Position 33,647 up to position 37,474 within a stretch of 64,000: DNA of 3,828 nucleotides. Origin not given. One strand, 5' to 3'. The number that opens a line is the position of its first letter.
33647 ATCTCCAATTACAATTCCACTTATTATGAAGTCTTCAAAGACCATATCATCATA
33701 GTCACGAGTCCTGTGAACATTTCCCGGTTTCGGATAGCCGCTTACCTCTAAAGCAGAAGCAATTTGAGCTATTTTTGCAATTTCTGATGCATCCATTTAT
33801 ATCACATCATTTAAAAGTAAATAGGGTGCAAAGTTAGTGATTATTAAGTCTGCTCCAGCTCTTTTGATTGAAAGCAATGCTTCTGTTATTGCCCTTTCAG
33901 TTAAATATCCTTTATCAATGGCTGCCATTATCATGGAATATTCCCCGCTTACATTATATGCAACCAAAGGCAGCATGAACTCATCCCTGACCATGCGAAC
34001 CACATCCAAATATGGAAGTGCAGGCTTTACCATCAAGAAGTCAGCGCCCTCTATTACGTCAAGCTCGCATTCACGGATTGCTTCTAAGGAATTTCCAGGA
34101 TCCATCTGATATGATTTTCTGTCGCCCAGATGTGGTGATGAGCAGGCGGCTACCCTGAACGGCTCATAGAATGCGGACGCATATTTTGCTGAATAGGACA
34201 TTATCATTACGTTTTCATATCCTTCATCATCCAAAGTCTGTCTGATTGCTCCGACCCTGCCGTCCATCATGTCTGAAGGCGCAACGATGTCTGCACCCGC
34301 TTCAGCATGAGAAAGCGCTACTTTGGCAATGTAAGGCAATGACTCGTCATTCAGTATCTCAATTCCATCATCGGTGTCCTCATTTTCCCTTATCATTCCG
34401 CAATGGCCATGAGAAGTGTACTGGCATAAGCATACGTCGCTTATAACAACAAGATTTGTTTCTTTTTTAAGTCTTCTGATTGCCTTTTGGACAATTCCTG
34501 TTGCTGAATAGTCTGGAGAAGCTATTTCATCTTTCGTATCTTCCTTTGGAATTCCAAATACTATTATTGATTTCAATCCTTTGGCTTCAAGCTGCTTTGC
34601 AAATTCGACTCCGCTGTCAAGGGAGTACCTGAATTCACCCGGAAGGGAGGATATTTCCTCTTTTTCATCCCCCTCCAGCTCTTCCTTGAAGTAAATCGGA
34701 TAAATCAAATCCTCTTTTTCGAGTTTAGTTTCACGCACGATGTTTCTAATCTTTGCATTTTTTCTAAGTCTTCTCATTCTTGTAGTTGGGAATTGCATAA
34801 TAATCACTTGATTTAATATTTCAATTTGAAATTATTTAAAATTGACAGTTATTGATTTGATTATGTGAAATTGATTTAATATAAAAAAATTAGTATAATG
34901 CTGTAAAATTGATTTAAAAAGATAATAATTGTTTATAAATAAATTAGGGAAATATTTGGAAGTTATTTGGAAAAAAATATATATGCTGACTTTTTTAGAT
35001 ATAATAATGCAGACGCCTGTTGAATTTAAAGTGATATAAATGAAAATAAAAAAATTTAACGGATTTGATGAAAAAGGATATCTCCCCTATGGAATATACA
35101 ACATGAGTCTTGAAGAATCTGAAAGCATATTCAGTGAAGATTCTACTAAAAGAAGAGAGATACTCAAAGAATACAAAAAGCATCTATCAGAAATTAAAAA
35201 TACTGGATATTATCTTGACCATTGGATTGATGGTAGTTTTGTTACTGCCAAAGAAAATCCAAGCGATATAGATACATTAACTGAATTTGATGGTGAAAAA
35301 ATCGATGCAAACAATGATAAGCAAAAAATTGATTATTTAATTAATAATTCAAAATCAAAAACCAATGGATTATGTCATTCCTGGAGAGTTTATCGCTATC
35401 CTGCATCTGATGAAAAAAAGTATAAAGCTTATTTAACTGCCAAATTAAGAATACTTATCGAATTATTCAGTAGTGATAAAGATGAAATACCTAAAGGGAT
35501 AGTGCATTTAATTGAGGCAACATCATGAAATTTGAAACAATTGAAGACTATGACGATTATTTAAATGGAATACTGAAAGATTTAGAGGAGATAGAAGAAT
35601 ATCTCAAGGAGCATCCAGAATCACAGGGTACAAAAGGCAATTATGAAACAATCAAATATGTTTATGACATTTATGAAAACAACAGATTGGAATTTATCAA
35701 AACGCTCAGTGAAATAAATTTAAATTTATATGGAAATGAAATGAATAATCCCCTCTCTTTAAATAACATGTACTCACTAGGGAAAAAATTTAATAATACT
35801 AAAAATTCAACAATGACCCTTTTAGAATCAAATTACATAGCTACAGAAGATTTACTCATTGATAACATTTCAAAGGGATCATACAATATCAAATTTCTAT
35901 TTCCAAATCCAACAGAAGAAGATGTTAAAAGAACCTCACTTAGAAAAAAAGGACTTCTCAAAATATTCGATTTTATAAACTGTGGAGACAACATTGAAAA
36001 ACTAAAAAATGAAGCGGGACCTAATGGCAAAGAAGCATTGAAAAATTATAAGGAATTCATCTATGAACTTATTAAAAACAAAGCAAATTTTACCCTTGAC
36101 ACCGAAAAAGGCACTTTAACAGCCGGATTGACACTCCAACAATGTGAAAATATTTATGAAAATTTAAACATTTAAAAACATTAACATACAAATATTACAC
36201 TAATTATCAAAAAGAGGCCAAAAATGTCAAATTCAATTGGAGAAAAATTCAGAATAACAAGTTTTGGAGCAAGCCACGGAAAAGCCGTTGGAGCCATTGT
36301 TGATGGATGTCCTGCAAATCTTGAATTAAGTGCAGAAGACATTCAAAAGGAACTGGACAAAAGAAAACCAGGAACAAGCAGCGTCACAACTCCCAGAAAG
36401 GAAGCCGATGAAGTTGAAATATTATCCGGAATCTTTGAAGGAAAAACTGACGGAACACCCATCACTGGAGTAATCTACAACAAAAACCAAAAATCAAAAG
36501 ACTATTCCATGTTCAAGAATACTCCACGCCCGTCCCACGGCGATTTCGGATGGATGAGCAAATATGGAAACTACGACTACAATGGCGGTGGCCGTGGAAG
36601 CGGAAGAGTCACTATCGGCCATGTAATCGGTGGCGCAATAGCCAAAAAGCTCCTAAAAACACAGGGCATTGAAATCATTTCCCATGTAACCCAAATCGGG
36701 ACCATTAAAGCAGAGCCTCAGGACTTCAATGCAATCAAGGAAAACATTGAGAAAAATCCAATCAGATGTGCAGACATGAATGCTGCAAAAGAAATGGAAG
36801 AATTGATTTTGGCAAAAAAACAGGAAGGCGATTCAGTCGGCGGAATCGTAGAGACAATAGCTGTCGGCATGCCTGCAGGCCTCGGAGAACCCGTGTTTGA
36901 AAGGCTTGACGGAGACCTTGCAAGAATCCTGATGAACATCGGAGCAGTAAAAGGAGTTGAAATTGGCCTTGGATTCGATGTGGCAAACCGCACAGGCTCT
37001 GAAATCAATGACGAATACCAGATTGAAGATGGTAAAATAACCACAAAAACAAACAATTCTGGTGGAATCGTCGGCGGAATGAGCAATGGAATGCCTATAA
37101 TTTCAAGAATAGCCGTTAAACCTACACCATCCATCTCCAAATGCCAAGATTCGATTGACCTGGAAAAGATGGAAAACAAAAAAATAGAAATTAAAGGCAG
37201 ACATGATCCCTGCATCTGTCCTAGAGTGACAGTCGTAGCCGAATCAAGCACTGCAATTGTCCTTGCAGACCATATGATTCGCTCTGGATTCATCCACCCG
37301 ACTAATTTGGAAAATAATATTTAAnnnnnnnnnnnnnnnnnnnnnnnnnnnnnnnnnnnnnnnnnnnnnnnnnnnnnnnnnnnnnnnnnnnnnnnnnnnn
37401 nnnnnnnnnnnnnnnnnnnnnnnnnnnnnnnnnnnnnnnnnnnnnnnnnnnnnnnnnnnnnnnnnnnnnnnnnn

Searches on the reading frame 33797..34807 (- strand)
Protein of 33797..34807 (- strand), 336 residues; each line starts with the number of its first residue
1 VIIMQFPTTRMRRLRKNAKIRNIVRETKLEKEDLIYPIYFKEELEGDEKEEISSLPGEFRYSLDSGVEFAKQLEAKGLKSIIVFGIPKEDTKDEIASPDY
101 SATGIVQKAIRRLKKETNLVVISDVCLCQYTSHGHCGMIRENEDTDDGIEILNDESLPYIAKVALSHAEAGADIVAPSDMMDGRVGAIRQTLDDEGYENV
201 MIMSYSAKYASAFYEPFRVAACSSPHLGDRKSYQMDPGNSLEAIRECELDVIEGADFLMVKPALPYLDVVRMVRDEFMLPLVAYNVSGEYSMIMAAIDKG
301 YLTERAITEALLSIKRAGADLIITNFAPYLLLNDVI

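Call 84: search_protein_families(library=pfam, proteins=[window:33797-34807:-], max_evalue=0.00001)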
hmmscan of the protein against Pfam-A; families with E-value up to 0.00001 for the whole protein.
window:33797-34807:- (336 aa): 1 family
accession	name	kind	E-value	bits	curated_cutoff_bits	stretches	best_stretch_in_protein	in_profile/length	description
PF00490.27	ALAD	-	7.8e-134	446.2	24.6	1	9-329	2-313/317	Delta-aminolevulinic acid dehydratase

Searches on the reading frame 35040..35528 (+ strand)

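Call 85: search_protein_families(library=pfam, proteins=[window:35040-35528:+], max_evalue=0.00001)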
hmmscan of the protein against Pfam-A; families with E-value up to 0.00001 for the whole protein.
window:35040-35528:+ (162 aa): 1 family
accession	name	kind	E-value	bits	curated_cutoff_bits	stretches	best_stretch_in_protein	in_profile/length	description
PF22014.2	DUF6932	-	1.3e-27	97.4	27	1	9-157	3-141/142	Family of unknown function (DUF6932)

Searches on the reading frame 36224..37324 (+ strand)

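Call 85: search_protein_families(library=pfam, proteins=[window:36224-37324:+], max_evalue=0.00001)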
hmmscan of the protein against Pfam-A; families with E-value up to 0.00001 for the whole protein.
window:36224-37324:+ (366 aa): 1 family
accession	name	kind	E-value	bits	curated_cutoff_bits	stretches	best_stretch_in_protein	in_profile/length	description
PF01264.26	Chorismate_synt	-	3.7e-136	453.6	27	1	9-352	1-327/327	Chorismate synthase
